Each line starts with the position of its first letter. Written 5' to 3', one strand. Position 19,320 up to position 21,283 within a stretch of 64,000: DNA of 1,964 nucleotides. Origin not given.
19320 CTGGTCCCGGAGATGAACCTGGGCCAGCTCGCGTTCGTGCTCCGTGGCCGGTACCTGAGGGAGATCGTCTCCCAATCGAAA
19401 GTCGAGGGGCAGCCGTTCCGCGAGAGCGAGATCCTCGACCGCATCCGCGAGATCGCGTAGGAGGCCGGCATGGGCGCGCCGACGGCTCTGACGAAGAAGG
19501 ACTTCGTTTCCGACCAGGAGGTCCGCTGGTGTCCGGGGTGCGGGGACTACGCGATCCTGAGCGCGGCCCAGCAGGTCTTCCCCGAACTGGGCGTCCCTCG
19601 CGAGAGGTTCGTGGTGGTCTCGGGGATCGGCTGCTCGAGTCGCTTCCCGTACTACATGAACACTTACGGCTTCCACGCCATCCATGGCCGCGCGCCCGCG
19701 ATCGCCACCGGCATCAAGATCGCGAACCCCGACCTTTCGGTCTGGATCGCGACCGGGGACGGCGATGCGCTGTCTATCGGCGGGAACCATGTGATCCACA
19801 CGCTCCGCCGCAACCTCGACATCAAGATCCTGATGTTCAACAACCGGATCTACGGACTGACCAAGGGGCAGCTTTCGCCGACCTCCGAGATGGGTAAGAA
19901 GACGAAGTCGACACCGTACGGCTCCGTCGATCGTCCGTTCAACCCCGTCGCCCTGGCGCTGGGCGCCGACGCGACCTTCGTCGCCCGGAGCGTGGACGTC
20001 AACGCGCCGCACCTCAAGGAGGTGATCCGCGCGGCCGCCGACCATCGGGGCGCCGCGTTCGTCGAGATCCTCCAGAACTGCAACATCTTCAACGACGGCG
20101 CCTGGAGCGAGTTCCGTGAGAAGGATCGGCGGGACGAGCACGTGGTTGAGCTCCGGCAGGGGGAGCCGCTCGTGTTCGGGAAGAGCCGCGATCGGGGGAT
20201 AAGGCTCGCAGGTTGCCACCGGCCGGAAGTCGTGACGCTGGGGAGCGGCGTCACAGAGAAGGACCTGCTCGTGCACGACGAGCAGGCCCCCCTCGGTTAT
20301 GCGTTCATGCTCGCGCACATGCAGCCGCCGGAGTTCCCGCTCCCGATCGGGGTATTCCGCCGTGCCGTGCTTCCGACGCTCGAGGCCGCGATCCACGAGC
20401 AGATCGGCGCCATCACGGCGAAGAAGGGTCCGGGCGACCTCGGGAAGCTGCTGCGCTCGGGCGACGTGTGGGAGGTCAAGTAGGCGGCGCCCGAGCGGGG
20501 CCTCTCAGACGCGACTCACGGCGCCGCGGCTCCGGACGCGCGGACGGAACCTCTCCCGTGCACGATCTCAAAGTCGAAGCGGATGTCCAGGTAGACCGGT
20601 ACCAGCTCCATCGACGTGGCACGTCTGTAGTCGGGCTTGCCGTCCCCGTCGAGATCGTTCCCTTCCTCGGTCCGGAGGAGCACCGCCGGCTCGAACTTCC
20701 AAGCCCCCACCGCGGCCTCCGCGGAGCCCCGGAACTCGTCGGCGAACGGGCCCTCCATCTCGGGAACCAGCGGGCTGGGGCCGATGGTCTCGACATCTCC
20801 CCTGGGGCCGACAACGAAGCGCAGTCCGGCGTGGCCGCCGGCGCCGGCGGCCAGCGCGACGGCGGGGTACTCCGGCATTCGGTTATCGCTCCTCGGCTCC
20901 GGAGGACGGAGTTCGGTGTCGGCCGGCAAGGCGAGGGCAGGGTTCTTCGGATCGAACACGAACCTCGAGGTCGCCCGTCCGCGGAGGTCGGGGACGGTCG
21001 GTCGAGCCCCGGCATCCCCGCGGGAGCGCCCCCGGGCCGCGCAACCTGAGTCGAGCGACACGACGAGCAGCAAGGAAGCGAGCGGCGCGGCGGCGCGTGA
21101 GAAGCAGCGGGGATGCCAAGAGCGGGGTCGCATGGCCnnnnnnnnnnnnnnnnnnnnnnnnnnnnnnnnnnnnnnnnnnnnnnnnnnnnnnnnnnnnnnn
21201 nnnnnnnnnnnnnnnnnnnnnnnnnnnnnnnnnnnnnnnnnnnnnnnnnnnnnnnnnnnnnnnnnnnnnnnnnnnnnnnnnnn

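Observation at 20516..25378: ECF sigma / tiny membrane protein / two TonB-C-domain proteins operon, divergent from the repeat protein, with no TonB-dependent receptor or ExbBD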

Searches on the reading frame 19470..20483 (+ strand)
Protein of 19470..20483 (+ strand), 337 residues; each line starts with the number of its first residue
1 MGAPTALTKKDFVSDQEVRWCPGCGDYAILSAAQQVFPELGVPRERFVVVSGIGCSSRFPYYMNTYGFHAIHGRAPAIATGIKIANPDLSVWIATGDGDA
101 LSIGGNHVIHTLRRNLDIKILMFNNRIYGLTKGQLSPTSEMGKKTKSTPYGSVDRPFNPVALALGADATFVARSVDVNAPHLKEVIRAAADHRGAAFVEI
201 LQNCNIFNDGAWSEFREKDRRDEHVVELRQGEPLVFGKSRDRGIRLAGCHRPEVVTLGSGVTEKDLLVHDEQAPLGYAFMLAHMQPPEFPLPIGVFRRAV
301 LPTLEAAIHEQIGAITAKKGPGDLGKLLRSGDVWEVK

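Call 3: search_protein_families(library=pfam, max_evalue=0.1, proteins=[window:19470-20483:+])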
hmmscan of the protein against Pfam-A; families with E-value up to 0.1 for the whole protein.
window:19470-20483:+ (337 aa): 1 family
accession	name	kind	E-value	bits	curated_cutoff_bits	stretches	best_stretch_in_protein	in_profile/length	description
PF02775.26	TPP_enzyme_C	-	1e-32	113.5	21.9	1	53-200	2-151/151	Thiamine pyrophosphate enzyme, C-terminal TPP binding domain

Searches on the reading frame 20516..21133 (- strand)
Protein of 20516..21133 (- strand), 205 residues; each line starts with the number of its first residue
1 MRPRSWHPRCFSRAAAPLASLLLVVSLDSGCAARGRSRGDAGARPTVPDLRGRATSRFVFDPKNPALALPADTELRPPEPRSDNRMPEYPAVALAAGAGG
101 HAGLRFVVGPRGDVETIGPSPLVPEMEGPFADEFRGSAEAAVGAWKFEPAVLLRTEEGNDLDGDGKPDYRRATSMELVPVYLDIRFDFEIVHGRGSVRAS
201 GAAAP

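Call 3: search_protein_families(library=pfam, max_evalue=0.1, proteins=[window:20516-21133:-])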
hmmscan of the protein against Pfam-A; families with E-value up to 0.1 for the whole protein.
window:20516-21133:- (205 aa): 1 family
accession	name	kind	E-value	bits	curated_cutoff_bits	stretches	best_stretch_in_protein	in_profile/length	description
PF03544.19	TonB_C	-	6.2e-06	27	24.6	1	87-151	3-61/79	Gram-negative bacterial TonB protein C-terminal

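Call 12: search_protein_families(library=ncbifam, max_evalue=0.01, proteins=[window:20516-21133:-])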
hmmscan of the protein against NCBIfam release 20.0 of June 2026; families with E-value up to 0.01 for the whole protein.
window:20516-21133:- (205 aa): 1 family
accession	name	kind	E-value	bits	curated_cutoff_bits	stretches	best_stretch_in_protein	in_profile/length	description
TIGR01352.1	tonB_Cterm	subfamily_domain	0.0026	18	27.1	0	87-116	1-30/76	TonB family protein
